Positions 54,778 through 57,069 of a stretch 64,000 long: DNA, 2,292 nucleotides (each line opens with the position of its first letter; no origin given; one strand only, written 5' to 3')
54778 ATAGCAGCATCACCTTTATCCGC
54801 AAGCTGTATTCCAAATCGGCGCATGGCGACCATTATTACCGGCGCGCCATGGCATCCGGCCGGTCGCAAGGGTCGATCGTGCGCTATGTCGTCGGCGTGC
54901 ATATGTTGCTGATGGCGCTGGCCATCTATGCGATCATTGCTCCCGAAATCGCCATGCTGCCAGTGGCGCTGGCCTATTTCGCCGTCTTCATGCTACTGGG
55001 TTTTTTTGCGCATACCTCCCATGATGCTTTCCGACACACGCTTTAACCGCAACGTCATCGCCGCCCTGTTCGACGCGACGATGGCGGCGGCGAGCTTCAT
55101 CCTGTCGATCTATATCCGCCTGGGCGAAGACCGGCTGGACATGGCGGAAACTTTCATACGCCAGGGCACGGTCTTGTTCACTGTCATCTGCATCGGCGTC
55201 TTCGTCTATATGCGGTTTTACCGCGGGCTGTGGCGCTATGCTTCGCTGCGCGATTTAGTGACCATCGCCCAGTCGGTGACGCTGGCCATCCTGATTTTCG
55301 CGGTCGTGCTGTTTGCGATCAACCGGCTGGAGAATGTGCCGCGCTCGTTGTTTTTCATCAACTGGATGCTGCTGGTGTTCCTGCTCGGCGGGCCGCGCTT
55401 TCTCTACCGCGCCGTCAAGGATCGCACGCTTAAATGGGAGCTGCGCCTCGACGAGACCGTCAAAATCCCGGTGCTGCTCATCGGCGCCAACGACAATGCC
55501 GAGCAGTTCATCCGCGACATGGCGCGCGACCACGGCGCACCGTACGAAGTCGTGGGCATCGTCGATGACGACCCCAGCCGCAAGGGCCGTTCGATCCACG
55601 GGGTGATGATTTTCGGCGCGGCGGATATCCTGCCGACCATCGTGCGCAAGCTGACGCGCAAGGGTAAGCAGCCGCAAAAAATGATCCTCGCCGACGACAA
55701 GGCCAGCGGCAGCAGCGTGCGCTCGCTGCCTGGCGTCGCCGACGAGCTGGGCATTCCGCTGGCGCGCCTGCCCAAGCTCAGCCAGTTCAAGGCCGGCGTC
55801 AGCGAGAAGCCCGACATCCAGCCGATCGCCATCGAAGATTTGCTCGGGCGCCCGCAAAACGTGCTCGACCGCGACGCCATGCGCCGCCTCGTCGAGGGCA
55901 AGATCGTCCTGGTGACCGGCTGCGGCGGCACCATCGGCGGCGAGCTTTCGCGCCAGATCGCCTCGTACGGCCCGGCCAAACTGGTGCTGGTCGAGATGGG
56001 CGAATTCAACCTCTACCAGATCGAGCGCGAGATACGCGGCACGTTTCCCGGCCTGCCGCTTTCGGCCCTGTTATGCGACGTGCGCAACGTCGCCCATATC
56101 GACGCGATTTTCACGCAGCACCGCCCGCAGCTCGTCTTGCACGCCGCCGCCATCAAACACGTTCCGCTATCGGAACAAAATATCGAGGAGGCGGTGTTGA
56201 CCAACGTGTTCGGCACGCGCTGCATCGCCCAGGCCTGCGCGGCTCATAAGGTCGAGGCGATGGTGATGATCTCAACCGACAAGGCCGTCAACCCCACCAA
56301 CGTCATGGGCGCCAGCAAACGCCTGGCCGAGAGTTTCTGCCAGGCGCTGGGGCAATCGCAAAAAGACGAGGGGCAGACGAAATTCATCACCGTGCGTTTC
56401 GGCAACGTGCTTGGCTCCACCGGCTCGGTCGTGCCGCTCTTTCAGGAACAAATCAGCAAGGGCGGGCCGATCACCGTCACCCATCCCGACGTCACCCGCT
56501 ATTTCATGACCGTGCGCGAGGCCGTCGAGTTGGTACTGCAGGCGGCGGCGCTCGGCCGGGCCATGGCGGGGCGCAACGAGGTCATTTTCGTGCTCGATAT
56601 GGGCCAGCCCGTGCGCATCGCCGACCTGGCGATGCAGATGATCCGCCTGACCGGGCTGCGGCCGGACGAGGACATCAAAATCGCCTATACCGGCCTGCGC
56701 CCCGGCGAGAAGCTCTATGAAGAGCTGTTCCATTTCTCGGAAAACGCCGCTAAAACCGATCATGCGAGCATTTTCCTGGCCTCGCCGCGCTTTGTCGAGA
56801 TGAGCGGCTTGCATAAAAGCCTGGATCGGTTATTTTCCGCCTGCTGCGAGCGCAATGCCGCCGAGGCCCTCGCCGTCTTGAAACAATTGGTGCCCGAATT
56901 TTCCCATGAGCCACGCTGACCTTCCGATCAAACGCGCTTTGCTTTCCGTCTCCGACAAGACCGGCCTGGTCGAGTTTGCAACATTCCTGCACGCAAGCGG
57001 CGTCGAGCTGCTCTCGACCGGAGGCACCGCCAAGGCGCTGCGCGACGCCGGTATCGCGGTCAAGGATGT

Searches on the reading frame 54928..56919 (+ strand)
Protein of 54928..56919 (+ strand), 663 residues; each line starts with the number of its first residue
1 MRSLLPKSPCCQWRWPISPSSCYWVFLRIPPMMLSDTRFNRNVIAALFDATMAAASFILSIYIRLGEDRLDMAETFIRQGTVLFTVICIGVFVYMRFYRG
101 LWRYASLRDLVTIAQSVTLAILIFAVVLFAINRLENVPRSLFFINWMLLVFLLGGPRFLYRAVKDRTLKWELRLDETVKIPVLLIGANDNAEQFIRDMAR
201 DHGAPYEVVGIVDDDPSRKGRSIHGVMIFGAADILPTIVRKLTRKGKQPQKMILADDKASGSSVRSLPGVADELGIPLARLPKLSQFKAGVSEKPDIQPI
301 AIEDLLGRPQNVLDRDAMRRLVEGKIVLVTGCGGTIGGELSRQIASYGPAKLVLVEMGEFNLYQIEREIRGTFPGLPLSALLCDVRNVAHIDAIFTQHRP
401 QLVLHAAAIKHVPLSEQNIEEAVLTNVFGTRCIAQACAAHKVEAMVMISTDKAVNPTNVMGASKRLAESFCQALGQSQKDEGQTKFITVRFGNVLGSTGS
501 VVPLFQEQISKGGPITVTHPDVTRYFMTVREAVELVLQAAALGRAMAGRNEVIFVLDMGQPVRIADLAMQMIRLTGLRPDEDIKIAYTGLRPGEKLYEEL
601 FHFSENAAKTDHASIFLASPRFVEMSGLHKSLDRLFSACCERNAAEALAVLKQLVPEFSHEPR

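Call 72: search_protein_families(library=pfam, proteins=[window:54928-56919:+], max_evalue=0.0001)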
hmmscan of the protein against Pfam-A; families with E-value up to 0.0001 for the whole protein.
window:54928-56919:+ (663 aa): 8 families
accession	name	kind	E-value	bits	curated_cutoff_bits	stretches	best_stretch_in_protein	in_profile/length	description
PF02719.21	Polysacc_synt_2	-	1.6e-110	369.4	20.2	1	327-618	1-291/293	Polysaccharide biosynthesis protein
PF01370.27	Epimerase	-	1e-20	74.7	20.9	1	327-543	1-228/240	NAD dependent epimerase/dehydratase family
PF04321.23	RmlD_sub_bind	-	9.8e-14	51.5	27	1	327-518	3-176/287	RmlD substrate binding domain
PF13727.12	CoA_binding_3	-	1.8e-09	38.3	25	1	101-240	8-138/175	CoA-binding domain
PF16363.11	GDP_Man_Dehyd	-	2.1e-09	37.8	27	1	328-451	1-130/332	GDP-mannose 4,6 dehydratase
PF00106.31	adh_short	-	2.9e-07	30.6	26.6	1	325-482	1-171/195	short chain dehydrogenase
PF01073.25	3Beta_HSD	-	7.1e-07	29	22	1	328-456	1-122/280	3-beta hydroxysteroid dehydrogenase/isomerase family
PF08659.16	KR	-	4e-05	24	22.6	1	327-483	3-168/180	KR domain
